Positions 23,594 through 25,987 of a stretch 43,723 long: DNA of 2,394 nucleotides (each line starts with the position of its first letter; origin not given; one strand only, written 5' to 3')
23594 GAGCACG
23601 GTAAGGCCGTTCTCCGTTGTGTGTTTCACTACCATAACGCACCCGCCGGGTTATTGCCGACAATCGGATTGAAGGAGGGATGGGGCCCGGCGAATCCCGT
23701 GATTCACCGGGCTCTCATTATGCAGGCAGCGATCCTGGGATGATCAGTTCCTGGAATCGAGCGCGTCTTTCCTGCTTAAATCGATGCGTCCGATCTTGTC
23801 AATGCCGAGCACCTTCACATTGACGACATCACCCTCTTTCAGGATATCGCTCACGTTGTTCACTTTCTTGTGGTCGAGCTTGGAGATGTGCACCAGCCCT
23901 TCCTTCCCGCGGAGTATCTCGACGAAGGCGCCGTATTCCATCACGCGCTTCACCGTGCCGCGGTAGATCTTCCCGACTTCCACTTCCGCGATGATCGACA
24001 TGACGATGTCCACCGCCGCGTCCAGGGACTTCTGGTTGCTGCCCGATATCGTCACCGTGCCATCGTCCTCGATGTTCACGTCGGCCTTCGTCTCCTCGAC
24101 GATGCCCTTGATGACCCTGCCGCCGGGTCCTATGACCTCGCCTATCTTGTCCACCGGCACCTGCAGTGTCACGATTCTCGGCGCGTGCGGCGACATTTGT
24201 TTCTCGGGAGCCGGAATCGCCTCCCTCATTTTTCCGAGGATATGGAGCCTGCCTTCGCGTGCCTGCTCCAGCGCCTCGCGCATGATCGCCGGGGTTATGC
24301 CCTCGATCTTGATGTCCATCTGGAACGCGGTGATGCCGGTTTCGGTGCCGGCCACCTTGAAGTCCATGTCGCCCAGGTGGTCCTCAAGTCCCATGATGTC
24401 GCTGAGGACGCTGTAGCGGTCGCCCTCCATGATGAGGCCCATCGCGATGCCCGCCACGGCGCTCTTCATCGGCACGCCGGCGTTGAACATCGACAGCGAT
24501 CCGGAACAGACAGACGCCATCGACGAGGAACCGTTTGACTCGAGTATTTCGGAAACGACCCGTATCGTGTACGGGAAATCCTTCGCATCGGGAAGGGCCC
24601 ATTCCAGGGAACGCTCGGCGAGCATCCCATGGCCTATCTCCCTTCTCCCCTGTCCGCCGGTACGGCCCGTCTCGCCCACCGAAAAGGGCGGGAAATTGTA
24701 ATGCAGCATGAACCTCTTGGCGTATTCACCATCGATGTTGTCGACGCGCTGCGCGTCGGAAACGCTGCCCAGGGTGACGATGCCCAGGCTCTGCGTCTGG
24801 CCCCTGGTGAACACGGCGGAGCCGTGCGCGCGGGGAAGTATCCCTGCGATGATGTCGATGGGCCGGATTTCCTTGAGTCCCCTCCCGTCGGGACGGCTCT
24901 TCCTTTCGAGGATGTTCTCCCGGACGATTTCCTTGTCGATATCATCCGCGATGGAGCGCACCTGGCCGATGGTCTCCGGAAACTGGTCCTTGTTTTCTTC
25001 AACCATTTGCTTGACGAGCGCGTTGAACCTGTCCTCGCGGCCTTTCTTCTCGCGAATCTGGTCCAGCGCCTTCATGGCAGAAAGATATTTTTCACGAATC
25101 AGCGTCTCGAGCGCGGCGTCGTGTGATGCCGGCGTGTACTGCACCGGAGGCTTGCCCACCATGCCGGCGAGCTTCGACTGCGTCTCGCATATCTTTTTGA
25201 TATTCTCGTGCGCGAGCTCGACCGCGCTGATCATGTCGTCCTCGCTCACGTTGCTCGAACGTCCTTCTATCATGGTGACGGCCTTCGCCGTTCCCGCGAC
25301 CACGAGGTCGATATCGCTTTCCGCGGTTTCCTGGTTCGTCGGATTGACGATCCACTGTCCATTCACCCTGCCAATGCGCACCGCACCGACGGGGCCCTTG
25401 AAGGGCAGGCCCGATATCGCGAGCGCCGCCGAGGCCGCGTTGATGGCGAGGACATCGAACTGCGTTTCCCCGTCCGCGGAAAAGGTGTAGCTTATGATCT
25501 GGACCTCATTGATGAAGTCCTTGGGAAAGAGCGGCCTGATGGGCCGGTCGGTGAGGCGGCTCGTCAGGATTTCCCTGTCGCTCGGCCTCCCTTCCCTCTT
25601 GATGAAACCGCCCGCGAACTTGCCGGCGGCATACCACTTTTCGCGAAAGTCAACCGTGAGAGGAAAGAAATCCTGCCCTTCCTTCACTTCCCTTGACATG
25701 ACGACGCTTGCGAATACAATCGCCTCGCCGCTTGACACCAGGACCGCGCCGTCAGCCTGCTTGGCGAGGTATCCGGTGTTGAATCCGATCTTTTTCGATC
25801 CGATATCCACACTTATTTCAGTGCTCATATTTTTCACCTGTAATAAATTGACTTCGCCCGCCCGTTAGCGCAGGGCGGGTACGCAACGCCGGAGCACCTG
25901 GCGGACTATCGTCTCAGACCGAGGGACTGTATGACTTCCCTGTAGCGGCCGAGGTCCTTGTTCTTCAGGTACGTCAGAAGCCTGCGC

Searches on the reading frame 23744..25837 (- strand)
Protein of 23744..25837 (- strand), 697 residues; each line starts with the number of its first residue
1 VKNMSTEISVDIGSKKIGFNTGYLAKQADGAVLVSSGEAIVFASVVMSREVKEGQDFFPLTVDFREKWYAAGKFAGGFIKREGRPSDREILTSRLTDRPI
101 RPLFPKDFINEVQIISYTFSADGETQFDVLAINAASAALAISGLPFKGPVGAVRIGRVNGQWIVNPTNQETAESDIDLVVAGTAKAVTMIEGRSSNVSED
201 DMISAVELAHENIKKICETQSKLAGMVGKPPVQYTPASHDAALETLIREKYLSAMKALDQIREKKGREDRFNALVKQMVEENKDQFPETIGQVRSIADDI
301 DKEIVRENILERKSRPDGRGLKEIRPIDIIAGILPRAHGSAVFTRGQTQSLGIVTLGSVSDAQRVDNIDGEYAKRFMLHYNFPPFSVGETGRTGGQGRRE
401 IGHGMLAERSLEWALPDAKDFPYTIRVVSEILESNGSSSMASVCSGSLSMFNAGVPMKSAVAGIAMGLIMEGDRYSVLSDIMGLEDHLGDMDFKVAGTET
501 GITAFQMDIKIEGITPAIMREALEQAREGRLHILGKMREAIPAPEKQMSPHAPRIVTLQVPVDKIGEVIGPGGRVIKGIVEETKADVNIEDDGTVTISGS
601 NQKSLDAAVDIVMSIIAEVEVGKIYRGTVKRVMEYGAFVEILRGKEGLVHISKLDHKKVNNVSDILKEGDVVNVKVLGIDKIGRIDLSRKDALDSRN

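Call 11: search_protein_families(library=pfam, proteins=[window:23744-25837:-], max_evalue=0.001)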
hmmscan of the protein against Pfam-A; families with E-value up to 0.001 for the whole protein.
window:23744-25837:- (697 aa): 6 families
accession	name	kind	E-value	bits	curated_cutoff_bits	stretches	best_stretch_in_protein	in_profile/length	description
PF01138.27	RNase_PH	-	1.2e-58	197.6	25.5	2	15-145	3-130/130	3' exoribonuclease family, domain 1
PF03725.20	RNase_PH_C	-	6.7e-26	90.5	20.8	2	148-211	1-66/67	3' exoribonuclease family, domain 2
PF00575.29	S1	-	5.8e-16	59.1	22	1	619-690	2-74/74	S1 RNA binding domain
PF00013.35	KH_1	-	8.6e-13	48.3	21.5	1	556-613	2-65/66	KH domain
PF03726.19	PNPase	-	2.4e-09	38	24.6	1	251-319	10-80/81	Polyribonucleotide nucleotidyltransferase, RNA binding domain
PF22675.2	KH-I_KHDC4-BBP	-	0.00023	21.4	30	0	565-609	8-52/76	KHDC4/BBP-like, KH-domain type I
